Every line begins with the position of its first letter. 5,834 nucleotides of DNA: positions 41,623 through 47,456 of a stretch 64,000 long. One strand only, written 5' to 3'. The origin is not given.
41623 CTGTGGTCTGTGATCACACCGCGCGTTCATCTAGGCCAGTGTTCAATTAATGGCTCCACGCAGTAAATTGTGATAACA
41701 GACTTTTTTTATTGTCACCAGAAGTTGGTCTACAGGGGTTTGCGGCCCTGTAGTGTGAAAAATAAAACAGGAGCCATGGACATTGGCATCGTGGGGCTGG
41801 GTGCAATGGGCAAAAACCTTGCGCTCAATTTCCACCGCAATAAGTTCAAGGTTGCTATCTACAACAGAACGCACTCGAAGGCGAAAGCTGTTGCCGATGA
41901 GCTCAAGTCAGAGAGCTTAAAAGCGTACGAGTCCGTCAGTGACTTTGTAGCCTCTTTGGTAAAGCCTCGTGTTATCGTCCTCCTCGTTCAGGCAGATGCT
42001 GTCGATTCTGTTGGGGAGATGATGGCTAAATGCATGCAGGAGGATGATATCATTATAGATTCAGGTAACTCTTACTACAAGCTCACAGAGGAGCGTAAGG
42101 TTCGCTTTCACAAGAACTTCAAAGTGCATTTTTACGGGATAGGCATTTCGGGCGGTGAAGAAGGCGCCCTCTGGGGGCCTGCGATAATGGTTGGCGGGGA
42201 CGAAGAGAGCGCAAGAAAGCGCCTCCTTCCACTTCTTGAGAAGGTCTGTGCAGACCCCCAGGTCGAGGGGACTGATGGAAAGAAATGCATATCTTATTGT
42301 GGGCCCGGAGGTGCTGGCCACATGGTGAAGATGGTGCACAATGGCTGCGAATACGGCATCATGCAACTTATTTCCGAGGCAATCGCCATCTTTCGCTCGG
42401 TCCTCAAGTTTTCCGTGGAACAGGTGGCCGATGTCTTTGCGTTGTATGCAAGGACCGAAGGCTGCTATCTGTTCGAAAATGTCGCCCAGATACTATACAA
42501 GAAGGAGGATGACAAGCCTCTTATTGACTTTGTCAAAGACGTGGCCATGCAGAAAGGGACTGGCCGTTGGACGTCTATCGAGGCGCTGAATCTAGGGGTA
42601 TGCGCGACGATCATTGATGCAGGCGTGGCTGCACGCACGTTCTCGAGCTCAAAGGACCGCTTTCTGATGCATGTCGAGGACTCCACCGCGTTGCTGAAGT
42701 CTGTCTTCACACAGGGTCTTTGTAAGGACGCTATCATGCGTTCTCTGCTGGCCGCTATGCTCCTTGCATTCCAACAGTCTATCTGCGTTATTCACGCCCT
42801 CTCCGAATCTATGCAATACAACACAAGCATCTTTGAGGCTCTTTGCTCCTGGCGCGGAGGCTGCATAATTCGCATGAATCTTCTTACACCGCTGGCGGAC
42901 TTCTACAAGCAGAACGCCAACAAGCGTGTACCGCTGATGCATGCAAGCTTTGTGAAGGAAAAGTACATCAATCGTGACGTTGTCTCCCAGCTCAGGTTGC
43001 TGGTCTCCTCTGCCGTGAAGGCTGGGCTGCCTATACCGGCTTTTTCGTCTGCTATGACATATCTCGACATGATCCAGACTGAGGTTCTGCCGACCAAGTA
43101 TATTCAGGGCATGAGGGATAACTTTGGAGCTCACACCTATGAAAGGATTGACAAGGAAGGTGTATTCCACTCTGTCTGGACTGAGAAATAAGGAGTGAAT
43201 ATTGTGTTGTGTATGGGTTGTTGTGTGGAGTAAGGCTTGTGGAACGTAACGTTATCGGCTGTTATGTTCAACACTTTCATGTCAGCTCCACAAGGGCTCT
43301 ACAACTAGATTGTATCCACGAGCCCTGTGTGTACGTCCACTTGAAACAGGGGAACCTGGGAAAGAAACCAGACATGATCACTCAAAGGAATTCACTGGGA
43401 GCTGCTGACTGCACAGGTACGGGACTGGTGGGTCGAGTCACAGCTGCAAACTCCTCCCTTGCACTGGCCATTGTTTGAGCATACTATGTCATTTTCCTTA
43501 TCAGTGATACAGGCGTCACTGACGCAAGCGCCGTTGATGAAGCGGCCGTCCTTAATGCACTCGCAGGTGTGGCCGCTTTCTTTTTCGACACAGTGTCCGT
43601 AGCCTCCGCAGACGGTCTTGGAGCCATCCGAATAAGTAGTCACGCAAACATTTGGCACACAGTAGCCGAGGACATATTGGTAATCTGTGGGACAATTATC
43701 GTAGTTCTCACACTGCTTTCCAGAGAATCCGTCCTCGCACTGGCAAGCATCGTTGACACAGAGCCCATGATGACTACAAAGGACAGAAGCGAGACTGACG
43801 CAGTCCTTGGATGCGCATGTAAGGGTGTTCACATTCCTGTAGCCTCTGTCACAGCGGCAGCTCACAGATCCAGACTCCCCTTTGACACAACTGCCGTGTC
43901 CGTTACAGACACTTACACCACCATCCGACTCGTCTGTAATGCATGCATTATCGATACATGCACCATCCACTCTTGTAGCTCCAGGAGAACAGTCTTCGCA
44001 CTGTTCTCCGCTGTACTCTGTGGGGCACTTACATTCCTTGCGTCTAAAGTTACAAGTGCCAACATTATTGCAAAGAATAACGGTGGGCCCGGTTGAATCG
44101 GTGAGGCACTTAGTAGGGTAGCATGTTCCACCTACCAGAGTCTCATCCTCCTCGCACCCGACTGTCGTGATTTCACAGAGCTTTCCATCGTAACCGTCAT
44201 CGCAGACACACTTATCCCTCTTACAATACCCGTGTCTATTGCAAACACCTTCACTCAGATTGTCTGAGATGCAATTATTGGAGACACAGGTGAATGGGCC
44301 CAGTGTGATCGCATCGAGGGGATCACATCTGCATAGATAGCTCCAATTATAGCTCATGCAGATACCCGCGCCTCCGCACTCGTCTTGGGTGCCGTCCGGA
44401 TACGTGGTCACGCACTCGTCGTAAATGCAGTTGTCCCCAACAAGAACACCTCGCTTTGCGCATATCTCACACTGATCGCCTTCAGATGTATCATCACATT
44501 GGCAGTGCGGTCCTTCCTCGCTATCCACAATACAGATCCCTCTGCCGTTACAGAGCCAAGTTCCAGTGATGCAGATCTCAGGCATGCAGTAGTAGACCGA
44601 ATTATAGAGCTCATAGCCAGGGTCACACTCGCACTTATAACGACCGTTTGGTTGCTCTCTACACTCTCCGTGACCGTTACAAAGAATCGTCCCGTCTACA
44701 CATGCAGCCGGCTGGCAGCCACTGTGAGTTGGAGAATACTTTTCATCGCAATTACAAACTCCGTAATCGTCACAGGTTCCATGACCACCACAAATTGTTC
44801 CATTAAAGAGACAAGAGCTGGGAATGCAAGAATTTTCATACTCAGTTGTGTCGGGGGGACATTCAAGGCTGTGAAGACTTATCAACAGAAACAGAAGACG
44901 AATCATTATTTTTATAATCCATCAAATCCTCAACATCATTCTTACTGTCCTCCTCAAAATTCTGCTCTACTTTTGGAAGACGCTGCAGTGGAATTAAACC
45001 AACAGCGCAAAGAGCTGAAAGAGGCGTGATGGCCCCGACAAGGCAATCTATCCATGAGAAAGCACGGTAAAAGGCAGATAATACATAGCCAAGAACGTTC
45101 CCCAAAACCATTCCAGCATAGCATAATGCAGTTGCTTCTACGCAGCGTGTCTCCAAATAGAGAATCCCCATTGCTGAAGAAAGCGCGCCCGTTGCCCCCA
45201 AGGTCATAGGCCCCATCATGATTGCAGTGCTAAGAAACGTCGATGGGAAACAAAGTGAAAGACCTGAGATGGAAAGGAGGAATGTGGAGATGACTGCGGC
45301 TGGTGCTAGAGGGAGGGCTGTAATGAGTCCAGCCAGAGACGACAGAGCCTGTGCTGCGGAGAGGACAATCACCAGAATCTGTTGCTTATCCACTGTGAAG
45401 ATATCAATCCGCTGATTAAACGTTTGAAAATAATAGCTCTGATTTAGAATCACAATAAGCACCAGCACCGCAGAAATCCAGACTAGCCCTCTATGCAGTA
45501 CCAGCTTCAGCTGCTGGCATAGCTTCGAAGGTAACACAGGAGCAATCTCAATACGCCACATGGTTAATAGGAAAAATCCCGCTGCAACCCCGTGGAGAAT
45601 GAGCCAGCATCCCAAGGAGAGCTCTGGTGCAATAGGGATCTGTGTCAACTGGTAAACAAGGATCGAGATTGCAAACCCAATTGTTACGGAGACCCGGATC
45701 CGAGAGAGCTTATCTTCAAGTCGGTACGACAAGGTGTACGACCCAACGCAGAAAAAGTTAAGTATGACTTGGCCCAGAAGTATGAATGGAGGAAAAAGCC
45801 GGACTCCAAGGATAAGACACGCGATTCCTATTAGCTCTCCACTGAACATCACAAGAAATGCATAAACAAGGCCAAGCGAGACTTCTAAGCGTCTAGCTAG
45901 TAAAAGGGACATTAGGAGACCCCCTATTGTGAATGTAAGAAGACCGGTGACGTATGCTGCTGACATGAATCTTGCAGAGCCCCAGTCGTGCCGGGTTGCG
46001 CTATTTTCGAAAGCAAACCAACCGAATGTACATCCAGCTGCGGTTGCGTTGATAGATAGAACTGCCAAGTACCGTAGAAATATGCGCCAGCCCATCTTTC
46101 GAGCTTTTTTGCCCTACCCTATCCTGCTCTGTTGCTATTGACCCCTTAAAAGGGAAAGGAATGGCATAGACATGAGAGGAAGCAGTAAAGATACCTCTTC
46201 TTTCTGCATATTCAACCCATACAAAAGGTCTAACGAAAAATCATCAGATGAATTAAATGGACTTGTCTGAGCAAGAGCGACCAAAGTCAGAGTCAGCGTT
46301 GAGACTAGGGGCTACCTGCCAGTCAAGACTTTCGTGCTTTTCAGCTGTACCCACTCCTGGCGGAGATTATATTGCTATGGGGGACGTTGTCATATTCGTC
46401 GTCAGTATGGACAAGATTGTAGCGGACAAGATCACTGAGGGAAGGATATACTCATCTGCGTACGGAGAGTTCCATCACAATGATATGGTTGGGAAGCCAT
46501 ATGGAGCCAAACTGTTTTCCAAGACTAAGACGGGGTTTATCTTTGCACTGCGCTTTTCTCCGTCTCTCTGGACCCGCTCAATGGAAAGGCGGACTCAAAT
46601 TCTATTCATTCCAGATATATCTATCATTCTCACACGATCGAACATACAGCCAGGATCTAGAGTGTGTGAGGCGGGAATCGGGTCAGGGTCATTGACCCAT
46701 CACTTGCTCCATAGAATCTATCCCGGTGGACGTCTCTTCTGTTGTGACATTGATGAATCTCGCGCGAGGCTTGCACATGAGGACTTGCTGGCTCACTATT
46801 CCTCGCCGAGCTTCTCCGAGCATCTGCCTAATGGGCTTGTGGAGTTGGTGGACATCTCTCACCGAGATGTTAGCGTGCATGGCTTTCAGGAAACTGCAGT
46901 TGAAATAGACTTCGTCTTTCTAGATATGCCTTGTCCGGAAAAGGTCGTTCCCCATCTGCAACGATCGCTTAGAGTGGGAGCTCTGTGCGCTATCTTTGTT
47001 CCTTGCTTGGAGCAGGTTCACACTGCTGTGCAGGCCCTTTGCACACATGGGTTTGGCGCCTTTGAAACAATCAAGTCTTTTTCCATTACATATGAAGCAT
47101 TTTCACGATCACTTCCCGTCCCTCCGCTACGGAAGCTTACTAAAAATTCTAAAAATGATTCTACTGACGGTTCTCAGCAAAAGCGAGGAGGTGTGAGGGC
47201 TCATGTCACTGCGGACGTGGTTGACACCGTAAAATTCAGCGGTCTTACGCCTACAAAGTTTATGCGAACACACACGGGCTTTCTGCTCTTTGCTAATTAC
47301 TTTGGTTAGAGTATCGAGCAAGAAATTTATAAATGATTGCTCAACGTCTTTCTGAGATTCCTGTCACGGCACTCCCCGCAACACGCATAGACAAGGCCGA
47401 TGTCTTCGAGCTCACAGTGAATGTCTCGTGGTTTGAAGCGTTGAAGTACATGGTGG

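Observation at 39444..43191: All three oxidative pentose-phosphate steps encoded by two adjacent co-oriented genes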

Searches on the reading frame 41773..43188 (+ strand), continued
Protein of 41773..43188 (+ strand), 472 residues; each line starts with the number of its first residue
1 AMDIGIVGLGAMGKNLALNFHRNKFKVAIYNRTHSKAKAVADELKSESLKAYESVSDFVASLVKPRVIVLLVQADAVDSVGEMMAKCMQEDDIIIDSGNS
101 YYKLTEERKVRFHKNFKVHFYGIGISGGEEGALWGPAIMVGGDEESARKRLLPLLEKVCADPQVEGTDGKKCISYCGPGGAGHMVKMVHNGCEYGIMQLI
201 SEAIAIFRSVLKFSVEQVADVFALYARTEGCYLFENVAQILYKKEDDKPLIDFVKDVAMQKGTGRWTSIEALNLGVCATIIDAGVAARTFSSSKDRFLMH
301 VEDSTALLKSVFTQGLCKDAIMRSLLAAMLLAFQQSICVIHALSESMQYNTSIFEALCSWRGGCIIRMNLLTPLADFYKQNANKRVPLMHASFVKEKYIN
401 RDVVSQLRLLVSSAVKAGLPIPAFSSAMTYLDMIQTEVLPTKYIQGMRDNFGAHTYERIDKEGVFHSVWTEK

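Call 36: search_solved_structures(query=window:41773-43188:+, max_evalue=1e-20)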
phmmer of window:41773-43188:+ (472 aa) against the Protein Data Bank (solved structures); distinct sequences matched with E-value up to 1e-20: 22.
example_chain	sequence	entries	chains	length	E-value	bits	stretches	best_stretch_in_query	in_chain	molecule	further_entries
2w8z_A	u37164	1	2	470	1.1e-99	337.4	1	3-470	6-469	6-PHOSPHOGLUCONATE DEHYDROGENASE, DECARBOXYLATING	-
2w90_A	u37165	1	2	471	1.1e-99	337.4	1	3-470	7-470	6-PHOSPHOGLUCONATE DEHYDROGENASE, DECARBOXYLATING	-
8i4n_A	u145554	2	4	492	7.6e-98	331.3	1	3-470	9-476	6-phosphogluconate dehydrogenase, decarboxylating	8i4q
7cb0_A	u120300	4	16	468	3.5e-94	319.3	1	3-471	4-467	6-phosphogluconate dehydrogenase, decarboxylating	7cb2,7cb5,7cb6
3fwn_A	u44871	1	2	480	1.6e-93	317.1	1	3-470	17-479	6-phosphogluconate dehydrogenase, decarboxylating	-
2zyg_A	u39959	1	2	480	3.2e-93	316.1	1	3-471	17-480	6-phosphogluconate dehydrogenase, decarboxylating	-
2zya_A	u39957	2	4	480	3.8e-92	312.6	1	3-470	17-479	6-phosphogluconate dehydrogenase, decarboxylating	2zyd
2iyo_A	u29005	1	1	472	1.2e-90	307.6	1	3-469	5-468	6-PHOSPHOGLUCONATE DEHYDROGENASE, DECARBOXYLATING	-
2iyp_A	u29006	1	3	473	1.2e-90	307.6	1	3-469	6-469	6-PHOSPHOGLUCONATE DEHYDROGENASE, DECARBOXYLATING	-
2iz0_A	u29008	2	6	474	1.2e-90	307.6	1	3-469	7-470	6-PHOSPHOGLUCONATE DEHYDROGENASE, DECARBOXYLATING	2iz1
6fqx_A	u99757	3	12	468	1.7e-88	300.5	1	2-469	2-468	6-phosphogluconate dehydrogenase, decarboxylating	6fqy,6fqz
4gwg_A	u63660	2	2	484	4.7e-84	285.9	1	3-470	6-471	6-phosphogluconate dehydrogenase, decarboxylating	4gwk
5uq9_A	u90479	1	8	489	4.9e-84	285.8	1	3-470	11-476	6-phosphogluconate dehydrogenase, decarboxylating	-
2jkv_A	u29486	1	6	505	5.5e-84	285.7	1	3-470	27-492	6-PHOSPHOGLUCONATE DEHYDROGENASE, DECARBOXYLATING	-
1pgn_A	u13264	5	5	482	6e-82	278.9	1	3-470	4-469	6-PHOSPHOGLUCONATE DEHYDROGENASE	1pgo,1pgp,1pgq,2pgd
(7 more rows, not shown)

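Call 73: search_solved_structures(query=P0130, max_evalue=1e-40)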
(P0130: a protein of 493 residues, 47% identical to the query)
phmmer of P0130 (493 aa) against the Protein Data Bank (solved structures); distinct sequences matched with E-value up to 1e-40: 18.
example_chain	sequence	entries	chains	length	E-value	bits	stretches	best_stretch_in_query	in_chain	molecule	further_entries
2w8z_A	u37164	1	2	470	4e-89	302.9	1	3-492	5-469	6-PHOSPHOGLUCONATE DEHYDROGENASE, DECARBOXYLATING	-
2w90_A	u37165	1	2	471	4e-89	302.9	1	3-492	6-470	6-PHOSPHOGLUCONATE DEHYDROGENASE, DECARBOXYLATING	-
7cb0_A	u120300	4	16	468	1.9e-88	300.7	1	1-492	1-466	6-phosphogluconate dehydrogenase, decarboxylating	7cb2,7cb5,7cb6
3fwn_A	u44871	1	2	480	1.1e-86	294.8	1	3-492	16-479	6-phosphogluconate dehydrogenase, decarboxylating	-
2zya_A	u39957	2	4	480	7.5e-86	292.1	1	3-492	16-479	6-phosphogluconate dehydrogenase, decarboxylating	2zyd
2iyo_A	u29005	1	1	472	2.2e-85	290.6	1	4-492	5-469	6-PHOSPHOGLUCONATE DEHYDROGENASE, DECARBOXYLATING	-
2iyp_A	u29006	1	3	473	2.2e-85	290.6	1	4-492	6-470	6-PHOSPHOGLUCONATE DEHYDROGENASE, DECARBOXYLATING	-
2iz0_A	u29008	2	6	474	2.3e-85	290.5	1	4-492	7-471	6-PHOSPHOGLUCONATE DEHYDROGENASE, DECARBOXYLATING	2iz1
2zyg_A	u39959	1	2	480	9e-85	288.6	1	3-492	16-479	6-phosphogluconate dehydrogenase, decarboxylating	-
6fqx_A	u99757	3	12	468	1.4e-82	281.3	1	4-491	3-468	6-phosphogluconate dehydrogenase, decarboxylating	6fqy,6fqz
1pgn_A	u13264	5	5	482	1.8e-79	271.1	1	3-492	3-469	6-PHOSPHOGLUCONATE DEHYDROGENASE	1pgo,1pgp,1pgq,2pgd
8i4n_A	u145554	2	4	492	7.3e-79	269.1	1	4-491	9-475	6-phosphogluconate dehydrogenase, decarboxylating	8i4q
4gwg_A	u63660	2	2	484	2.7e-77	263.9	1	3-492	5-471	6-phosphogluconate dehydrogenase, decarboxylating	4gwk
5uq9_A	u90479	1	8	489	2.8e-77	263.9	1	3-492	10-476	6-phosphogluconate dehydrogenase, decarboxylating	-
2jkv_A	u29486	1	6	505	3.2e-77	263.7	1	3-492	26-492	6-PHOSPHOGLUCONATE DEHYDROGENASE, DECARBOXYLATING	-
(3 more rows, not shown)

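Call 86: find_encoding_contigs(protein=P0135, flank=10000, max_places=4)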
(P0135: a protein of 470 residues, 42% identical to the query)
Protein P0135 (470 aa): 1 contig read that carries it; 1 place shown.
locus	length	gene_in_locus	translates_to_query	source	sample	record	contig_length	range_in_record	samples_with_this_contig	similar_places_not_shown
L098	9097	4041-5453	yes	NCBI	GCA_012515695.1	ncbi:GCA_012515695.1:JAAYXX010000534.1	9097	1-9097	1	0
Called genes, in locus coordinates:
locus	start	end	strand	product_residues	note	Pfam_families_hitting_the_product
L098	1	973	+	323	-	PF16257:UxaE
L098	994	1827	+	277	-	PF00106:adh_short, PF08659:KR (weak), PF13561:adh_short_C2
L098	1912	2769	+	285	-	-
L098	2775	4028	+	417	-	PF09861:Lar_N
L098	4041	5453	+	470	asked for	PF03446:NAD_binding_2, PF00393:6PGD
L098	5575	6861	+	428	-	PF00365:PFK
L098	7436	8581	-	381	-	PF00266:Aminotran_5, PF01041:DegT_DnrJ_EryC1 (weak), PF01212:Beta_elim_lyase (weak)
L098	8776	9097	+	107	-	PF19583:ODP (weak)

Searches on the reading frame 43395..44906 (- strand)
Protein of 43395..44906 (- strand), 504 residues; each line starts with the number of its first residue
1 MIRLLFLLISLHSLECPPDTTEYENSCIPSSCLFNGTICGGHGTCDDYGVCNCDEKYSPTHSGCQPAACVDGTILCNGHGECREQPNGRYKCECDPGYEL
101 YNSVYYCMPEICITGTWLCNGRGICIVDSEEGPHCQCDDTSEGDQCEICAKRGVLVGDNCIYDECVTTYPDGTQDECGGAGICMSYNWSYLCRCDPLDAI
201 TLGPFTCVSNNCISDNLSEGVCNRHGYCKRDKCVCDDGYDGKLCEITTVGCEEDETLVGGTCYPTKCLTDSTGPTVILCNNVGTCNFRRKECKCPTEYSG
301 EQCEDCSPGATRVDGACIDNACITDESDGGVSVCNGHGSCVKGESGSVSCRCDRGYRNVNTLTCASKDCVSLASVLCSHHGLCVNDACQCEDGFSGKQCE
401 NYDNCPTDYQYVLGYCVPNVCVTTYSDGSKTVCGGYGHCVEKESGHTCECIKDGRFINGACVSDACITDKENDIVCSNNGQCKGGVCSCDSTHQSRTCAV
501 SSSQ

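Call 3: search_protein_families(library=pfam, proteins=[window:43395-44906:-])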
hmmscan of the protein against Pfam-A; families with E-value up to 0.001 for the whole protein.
window:43395-44906:- (504 aa): 4 families
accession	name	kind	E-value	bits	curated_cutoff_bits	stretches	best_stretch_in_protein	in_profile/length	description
PF07974.19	EGF_2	-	8.9e-24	84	22.1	2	372-399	4-32/32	EGF-like domain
PF23106.1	EGF_Teneurin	-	4.2e-23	81.5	24.3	2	374-401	2-29/30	Teneurin-like EGF domain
PF25024.1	EGF_TEN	-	7.9e-13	49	65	1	279-501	3-222/234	Teneurin EGF domain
PF00008.33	EGF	-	3.3e-10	40.5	21.5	1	69-99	1-29/32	EGF-like domain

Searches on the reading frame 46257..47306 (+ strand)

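Call 3: search_protein_families(library=pfam, proteins=[window:46257-47306:+])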
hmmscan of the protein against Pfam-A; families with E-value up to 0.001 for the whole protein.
window:46257-47306:+ (350 aa): 1 family
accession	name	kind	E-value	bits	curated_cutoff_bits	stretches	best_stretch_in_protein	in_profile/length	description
PF08704.16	GCD14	-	3.7e-51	174.6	26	1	93-347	1-246/247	tRNA methyltransferase complex GCD14 subunit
